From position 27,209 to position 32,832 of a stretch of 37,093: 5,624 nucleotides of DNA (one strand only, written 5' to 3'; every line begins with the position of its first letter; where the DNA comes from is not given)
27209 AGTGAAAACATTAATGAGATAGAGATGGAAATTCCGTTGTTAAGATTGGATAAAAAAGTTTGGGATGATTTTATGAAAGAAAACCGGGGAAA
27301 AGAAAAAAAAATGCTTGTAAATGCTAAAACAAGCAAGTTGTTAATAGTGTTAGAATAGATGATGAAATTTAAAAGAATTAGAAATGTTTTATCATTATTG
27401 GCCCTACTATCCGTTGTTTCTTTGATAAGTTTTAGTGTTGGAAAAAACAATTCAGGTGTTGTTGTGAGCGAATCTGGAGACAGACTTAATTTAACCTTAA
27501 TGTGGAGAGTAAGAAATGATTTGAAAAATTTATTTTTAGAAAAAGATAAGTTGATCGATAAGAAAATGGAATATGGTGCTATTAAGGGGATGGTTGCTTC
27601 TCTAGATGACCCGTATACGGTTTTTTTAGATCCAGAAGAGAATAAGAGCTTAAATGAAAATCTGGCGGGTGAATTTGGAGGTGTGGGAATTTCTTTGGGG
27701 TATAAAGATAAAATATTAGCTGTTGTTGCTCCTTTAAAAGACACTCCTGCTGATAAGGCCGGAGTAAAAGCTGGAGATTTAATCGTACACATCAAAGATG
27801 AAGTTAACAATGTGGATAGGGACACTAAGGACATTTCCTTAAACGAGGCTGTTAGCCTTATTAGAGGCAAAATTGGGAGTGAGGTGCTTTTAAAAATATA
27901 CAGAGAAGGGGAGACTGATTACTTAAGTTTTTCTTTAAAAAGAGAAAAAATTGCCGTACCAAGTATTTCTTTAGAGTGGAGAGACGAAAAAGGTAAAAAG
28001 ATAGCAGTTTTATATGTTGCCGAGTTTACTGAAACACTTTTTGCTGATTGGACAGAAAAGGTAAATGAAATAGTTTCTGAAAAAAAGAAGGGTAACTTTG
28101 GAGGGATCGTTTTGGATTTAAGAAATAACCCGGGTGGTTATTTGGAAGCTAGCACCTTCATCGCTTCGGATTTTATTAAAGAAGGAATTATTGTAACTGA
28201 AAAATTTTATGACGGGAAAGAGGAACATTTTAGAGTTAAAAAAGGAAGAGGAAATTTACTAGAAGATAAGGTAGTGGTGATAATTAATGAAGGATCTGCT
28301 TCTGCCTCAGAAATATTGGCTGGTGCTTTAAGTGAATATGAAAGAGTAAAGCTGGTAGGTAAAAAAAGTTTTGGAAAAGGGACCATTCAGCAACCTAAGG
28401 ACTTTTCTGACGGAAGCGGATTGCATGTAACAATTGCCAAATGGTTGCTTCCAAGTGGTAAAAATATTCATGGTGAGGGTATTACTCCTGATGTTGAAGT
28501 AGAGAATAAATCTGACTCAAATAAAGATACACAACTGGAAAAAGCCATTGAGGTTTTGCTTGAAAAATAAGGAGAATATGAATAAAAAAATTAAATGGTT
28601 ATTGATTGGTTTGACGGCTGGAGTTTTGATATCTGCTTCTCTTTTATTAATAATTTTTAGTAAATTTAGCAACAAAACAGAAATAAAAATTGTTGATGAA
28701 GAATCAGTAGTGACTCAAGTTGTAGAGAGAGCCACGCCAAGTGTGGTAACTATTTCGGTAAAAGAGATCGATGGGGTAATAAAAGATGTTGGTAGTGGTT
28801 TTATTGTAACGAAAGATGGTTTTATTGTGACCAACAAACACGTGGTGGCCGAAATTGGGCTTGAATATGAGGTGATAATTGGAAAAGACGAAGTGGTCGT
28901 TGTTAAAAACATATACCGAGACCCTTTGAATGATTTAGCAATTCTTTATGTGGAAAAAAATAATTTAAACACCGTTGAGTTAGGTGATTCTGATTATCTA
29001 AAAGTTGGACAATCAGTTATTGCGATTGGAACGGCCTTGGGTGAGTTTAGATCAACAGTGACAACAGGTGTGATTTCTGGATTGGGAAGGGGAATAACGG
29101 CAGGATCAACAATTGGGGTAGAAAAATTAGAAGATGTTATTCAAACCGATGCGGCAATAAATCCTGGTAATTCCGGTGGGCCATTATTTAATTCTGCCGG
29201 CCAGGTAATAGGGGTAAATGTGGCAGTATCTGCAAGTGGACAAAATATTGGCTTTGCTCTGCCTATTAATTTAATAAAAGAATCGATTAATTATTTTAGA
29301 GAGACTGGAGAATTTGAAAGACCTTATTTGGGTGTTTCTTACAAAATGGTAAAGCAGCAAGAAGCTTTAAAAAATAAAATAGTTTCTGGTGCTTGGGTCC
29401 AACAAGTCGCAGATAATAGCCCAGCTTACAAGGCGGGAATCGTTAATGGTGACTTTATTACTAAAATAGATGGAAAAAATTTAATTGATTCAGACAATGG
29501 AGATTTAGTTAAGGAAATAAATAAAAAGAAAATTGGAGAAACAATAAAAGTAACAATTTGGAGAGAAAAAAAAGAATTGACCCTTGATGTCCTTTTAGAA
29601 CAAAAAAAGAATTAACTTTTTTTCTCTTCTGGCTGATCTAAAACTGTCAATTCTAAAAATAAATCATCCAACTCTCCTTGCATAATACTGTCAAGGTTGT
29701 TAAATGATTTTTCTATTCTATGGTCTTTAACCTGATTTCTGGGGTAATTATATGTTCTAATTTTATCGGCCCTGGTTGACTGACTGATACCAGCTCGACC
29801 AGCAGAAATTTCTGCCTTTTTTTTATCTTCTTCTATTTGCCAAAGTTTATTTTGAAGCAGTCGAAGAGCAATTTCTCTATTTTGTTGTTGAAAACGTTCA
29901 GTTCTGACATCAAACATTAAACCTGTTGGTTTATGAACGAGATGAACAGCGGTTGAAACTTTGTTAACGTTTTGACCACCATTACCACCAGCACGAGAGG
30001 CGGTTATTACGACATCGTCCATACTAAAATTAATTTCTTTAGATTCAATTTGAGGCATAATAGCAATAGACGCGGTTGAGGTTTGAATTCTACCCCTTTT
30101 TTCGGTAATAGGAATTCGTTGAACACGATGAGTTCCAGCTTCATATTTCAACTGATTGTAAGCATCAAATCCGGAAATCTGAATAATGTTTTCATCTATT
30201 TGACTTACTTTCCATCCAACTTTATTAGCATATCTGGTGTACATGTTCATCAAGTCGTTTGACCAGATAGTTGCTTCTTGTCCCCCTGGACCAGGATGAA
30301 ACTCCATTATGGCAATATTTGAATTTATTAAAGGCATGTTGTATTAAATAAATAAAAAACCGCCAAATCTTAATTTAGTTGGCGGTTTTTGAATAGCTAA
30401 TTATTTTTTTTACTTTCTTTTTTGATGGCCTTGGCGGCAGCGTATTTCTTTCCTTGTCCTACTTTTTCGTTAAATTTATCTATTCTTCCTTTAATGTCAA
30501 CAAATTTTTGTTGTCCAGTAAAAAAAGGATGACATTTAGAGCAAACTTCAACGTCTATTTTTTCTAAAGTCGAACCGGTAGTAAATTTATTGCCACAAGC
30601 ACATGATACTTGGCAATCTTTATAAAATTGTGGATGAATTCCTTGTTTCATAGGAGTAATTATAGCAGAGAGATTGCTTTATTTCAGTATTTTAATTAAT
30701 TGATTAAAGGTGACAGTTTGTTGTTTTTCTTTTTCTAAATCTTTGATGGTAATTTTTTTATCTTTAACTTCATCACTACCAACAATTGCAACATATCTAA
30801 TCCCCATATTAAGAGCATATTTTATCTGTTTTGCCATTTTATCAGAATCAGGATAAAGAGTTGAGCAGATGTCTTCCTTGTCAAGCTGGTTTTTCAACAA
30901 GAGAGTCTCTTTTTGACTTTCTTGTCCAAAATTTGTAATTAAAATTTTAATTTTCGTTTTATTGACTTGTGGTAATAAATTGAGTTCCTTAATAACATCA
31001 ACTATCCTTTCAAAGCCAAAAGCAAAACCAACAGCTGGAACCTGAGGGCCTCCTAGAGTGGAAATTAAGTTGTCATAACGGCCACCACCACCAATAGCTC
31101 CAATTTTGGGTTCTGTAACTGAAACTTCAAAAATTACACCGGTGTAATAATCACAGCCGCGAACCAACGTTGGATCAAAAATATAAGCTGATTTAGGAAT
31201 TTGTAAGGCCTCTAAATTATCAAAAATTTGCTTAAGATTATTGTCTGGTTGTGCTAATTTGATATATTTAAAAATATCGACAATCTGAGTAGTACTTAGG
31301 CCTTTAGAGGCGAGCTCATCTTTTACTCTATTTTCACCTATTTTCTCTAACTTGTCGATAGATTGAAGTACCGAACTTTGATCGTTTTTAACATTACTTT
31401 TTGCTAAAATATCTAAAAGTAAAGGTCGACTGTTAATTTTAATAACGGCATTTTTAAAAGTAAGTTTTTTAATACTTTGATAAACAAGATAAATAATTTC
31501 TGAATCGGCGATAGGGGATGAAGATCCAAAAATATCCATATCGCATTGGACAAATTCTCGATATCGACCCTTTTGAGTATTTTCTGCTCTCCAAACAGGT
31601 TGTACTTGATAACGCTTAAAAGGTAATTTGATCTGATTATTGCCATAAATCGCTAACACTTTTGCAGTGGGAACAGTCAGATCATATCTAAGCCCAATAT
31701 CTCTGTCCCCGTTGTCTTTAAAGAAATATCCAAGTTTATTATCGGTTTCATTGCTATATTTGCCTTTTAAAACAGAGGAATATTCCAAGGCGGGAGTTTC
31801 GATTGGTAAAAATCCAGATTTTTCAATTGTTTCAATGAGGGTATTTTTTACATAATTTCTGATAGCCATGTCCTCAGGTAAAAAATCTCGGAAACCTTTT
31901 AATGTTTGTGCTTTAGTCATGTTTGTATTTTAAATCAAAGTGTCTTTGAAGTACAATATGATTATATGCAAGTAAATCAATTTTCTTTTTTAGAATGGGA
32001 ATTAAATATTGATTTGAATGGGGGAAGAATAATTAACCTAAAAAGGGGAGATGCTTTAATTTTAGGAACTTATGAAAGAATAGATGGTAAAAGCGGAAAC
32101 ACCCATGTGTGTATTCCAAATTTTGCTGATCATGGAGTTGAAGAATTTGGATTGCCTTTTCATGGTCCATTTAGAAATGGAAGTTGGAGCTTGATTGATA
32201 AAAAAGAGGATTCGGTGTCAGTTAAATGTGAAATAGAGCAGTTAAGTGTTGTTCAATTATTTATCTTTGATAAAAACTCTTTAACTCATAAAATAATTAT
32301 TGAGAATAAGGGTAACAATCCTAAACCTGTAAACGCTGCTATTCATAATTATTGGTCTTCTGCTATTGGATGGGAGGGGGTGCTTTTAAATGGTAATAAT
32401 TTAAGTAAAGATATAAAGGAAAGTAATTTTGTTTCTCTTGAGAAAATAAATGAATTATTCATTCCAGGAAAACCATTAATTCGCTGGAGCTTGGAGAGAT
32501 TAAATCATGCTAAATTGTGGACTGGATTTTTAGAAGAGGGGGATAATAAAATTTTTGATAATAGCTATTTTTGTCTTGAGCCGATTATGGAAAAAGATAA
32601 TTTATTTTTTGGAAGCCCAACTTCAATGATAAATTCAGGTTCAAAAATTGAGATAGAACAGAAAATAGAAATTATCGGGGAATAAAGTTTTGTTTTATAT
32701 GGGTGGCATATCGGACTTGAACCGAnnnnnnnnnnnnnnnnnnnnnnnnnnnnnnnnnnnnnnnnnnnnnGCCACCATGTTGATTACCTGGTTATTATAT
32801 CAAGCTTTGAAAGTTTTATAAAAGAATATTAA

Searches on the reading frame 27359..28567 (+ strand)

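Call 58: search_protein_families(library=pfam, proteins=[window:27359-28567:+], max_evalue=0.001)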
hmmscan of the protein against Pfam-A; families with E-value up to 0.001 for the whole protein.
window:27359-28567:+ (403 aa): 5 families
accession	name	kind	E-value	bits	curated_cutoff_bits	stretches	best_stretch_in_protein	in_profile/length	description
PF03572.23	Peptidase_S41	-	3.8e-46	157.1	24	1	214-381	1-165/165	Peptidase family S41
PF13180.12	PDZ_2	-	1.9e-09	38.1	27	1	108-190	2-77/80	PDZ domain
PF17820.7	PDZ_6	-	4e-08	33.3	27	1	123-182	3-54/54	PDZ domain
PF22694.1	CtpB_N-like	-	1.8e-06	28.8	27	1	67-93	58-84/85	Activating protease CtpB N-terminal domain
PF00595.29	PDZ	-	0.00026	21.7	23.2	1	108-180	11-80/81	PDZ domain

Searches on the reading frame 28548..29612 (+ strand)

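Call 58: search_protein_families(library=pfam, proteins=[window:28548-29612:+], max_evalue=0.001)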
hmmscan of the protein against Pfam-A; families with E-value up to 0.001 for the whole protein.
window:28548-29612:+ (355 aa): 6 families
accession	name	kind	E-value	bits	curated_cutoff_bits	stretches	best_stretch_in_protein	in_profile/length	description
PF13365.12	Trypsin_2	-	2.4e-29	103.3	27.6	1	82-223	1-144/144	Trypsin-like peptidase domain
PF00089.32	Trypsin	-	4.4e-20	72.9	20.6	1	61-244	10-217/220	Trypsin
PF13180.12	PDZ_2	-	5.5e-17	62.3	27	1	259-349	1-79/80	PDZ domain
PF17820.7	PDZ_6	-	1e-08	35.2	27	1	284-339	2-54/54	PDZ domain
PF00595.29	PDZ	-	1.4e-06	29.1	23.2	1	259-337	10-80/81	PDZ domain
PF04495.20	GRASP55_65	-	0.0008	20.2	27.7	0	259-353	26-114/138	GRASP55/65 PDZ-like domain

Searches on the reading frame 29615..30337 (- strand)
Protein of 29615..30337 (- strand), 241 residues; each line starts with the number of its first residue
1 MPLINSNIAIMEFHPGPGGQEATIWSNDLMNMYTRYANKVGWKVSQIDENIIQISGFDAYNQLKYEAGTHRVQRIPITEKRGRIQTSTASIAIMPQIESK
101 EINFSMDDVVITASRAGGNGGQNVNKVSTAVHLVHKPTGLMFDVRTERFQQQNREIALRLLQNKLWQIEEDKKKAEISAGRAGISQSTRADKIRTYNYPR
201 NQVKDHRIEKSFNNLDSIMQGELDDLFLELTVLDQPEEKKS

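Call 59: search_protein_families(library=pfam, proteins=[window:29615-30337:-], max_evalue=0.001)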
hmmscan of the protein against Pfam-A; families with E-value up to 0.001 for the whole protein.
window:29615-30337:- (241 aa): 2 families
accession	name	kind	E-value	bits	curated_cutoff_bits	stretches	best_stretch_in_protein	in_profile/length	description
PF03462.23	PCRF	-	1.1e-30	107.4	24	1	7-91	100-194/194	PCRF domain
PF00472.26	RF-1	-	5.5e-30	104.1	35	1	100-207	3-116/116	RF-1 domain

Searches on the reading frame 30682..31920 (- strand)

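Call 59: search_protein_families(library=pfam, proteins=[window:30682-31920:-], max_evalue=0.001)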
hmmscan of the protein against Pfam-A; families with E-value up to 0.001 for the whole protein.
window:30682-31920:- (413 aa): 4 families
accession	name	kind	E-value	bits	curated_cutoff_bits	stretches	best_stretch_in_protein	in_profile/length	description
PF13393.11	tRNA-synt_His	-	2.3e-39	135.9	25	1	9-306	1-308/308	Histidyl-tRNA synthetase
PF03129.25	HGTP_anticodon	-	8.9e-14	51.9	21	1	327-413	3-92/94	Anticodon binding domain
PF00587.30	tRNA-synt_2b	-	4.6e-08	33.8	29.3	1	65-165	1-107/179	tRNA synthetase class II core domain (G, H, P, S and T)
PF00152.25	tRNA-synt_2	-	1.1e-07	31.7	25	1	12-152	16-139/308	tRNA synthetases class II (D, K and N)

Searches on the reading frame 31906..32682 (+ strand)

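Call 59: search_protein_families(library=pfam, proteins=[window:31906-32682:+], max_evalue=0.001)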
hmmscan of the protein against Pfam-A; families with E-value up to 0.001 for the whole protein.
window:31906-32682:+ (259 aa): 1 family
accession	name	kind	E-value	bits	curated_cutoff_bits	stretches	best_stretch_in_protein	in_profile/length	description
PF01263.26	Aldose_epim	-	5.3e-05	23.2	27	1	65-153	71-164/299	Aldose 1-epimerase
